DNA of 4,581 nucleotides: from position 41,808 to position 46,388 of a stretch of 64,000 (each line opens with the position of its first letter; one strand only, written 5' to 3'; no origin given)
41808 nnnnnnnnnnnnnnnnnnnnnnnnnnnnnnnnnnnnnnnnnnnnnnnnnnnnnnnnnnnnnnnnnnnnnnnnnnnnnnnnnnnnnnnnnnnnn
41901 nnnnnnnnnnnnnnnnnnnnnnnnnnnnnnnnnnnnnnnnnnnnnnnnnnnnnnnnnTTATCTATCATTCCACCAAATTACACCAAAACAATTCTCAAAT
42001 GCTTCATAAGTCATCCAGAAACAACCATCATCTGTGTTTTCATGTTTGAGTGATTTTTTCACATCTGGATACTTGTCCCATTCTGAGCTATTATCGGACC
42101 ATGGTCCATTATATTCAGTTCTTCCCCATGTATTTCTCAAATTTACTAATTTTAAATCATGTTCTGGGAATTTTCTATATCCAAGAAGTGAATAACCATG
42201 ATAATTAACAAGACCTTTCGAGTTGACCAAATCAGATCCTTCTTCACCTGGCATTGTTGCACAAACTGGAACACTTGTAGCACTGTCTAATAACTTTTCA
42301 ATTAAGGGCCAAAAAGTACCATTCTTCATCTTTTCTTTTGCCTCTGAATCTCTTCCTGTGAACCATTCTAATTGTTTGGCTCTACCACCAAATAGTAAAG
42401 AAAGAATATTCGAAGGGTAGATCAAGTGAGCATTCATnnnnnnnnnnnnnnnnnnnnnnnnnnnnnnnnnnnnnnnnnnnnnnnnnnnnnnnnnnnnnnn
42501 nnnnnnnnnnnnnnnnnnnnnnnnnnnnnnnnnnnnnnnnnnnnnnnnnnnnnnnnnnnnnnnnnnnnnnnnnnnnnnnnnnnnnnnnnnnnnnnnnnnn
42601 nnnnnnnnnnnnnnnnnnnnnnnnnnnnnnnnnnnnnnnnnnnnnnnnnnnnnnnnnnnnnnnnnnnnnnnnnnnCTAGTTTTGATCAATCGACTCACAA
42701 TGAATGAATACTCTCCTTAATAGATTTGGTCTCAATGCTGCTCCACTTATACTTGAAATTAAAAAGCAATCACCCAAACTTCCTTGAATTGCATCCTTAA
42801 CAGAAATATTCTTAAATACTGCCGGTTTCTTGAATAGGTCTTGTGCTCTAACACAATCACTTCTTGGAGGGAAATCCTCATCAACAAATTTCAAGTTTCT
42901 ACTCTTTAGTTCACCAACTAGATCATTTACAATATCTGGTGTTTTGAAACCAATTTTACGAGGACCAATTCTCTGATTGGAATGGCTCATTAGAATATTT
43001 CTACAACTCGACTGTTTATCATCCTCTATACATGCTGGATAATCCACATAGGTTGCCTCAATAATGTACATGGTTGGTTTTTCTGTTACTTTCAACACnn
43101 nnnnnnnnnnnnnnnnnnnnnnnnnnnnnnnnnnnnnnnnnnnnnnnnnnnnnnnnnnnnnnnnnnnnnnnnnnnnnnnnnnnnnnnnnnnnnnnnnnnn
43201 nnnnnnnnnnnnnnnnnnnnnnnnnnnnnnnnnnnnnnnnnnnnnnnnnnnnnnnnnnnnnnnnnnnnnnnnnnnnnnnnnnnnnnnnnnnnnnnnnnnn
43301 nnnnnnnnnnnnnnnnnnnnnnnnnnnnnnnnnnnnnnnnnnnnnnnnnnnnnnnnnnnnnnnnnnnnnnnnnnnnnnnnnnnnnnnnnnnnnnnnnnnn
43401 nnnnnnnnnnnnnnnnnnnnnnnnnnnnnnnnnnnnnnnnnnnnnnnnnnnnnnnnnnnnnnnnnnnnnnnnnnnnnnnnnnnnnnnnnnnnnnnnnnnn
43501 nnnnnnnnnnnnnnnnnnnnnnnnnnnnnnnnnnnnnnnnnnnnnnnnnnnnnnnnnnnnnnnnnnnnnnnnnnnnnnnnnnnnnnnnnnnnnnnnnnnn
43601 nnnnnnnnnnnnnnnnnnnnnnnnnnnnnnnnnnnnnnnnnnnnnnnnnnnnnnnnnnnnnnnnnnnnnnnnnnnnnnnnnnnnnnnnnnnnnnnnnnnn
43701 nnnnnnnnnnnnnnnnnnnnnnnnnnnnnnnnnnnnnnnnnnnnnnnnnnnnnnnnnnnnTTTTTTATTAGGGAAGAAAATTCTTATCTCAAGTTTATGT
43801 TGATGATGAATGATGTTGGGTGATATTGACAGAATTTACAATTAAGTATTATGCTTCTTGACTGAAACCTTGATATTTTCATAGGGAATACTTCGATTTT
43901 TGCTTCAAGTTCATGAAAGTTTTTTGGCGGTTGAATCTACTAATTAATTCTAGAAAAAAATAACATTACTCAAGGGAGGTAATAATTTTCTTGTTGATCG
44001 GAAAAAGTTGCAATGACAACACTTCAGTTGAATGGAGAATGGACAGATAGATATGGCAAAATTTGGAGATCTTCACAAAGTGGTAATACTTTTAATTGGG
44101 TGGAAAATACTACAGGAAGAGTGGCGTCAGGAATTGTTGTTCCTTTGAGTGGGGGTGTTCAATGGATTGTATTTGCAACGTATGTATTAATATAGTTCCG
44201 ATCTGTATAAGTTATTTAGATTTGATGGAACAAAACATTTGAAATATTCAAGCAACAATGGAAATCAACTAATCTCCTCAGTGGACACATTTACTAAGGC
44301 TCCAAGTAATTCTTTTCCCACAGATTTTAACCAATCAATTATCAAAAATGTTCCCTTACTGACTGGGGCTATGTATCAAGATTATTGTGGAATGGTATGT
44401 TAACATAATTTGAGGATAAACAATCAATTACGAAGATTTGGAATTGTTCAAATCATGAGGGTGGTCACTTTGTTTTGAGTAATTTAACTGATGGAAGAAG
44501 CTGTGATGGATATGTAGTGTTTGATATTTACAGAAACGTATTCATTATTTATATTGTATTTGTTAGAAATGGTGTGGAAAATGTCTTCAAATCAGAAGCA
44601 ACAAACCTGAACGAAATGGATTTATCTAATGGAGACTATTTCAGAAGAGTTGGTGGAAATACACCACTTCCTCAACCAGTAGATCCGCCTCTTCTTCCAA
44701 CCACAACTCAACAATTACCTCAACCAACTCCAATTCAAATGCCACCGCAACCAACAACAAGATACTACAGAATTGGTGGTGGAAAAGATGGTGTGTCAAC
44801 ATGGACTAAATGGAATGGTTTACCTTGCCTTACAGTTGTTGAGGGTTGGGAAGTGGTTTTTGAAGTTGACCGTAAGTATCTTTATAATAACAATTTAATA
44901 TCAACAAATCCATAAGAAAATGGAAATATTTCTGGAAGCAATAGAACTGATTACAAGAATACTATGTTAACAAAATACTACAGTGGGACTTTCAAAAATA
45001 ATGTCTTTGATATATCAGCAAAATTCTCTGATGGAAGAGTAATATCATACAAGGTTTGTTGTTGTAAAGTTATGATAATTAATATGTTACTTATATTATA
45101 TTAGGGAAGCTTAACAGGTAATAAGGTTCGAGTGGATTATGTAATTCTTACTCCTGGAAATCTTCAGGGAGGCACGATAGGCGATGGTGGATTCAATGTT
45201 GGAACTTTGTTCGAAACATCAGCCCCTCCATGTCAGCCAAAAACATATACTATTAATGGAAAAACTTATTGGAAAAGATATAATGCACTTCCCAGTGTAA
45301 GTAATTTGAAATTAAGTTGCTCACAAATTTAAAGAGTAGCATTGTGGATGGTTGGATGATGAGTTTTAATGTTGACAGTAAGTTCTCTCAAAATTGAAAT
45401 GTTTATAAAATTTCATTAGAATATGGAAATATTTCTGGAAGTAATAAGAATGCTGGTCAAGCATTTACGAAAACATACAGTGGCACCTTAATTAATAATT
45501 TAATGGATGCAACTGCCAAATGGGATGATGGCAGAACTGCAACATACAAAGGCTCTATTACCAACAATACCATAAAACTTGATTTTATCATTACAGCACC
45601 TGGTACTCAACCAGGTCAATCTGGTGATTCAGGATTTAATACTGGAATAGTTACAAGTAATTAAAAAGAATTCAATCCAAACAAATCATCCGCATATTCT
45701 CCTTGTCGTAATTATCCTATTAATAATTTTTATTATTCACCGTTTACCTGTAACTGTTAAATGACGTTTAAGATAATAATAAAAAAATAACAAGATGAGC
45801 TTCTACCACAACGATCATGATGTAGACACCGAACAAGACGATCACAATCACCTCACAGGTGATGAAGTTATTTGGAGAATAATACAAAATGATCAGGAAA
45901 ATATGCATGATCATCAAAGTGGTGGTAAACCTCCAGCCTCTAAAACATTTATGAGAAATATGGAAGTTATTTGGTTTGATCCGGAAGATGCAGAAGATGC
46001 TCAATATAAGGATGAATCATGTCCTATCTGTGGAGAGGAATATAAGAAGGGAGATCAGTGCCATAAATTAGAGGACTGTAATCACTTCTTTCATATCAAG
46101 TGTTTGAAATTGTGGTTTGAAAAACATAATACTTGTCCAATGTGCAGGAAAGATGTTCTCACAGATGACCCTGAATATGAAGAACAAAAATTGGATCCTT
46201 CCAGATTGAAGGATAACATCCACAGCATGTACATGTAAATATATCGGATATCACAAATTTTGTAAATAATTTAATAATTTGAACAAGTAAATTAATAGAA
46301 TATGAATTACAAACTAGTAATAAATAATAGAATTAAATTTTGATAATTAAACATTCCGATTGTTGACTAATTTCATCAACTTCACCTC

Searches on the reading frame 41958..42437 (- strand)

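Call 67: search_protein_families(library=pfam, proteins=[window:41958-42437:-], max_evalue=0.001)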
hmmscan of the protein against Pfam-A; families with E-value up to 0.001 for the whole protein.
window:41958-42437:- (159 aa): 1 family
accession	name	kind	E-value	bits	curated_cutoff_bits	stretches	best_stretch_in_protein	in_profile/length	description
PF00648.27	Peptidase_C2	-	1.5e-25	90.3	23.8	1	17-152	151-291/297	Calpain family cysteine protease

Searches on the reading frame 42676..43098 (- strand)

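Call 67: search_protein_families(library=pfam, proteins=[window:42676-43098:-], max_evalue=0.001)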
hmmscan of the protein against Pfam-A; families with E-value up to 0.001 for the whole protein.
window:42676-43098:- (140 aa): 1 family
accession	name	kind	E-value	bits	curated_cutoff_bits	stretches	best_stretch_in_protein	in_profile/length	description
PF00648.27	Peptidase_C2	-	1.9e-08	34.1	23.8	1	80-137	26-84/297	Calpain family cysteine protease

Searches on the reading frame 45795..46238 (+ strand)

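Call 67: search_protein_families(library=pfam, proteins=[window:45795-46238:+], max_evalue=0.001)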
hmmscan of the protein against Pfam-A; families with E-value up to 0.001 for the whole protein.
window:45795-46238:+ (147 aa): 10 families
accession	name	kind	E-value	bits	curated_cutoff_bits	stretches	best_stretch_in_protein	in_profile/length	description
PF13639.12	zf-RING_2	-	2.2e-13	50.7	27.3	1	75-118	2-44/44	Ring finger domain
PF12678.13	zf-rbx1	-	4e-08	33.8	31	1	73-118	11-55/55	RING-H2 zinc finger domain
PF12861.13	zf-ANAPC11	-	3.7e-07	30.5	25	1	73-122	12-62/65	Anaphase-promoting complex subunit 11 RING-H2 finger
PF13923.12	zf-C3HC4_2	-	5.5e-06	26.5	27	1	76-117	2-40/40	Zinc finger, C3HC4 type (RING finger)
PF00097.31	zf-C3HC4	-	8.2e-06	26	21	1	76-117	1-40/40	Zinc finger, C3HC4 type (RING finger)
PF17123.11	zf-RING_11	-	2.1e-05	24.6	27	1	76-104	2-29/29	RING-like zinc finger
PF13445.12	zf-RING_UBOX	-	6.8e-05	23.2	25.2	1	76-115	1-39/39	RING-type zinc-finger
PF21533.2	EHMT1-2_CRR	-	0.0001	23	27.5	1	72-119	45-93/94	Histone-lysine N-methyltransferase EHMT1/EHMT2, Cys-rich region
PF14634.12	zf-RING_5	-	0.00013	22.3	27.9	1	76-119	2-43/43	zinc-RING finger domain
PF13920.12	zf-C3HC4_3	-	0.00099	19.3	27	0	73-121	2-46/49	Zinc finger, C3HC4 type (RING finger)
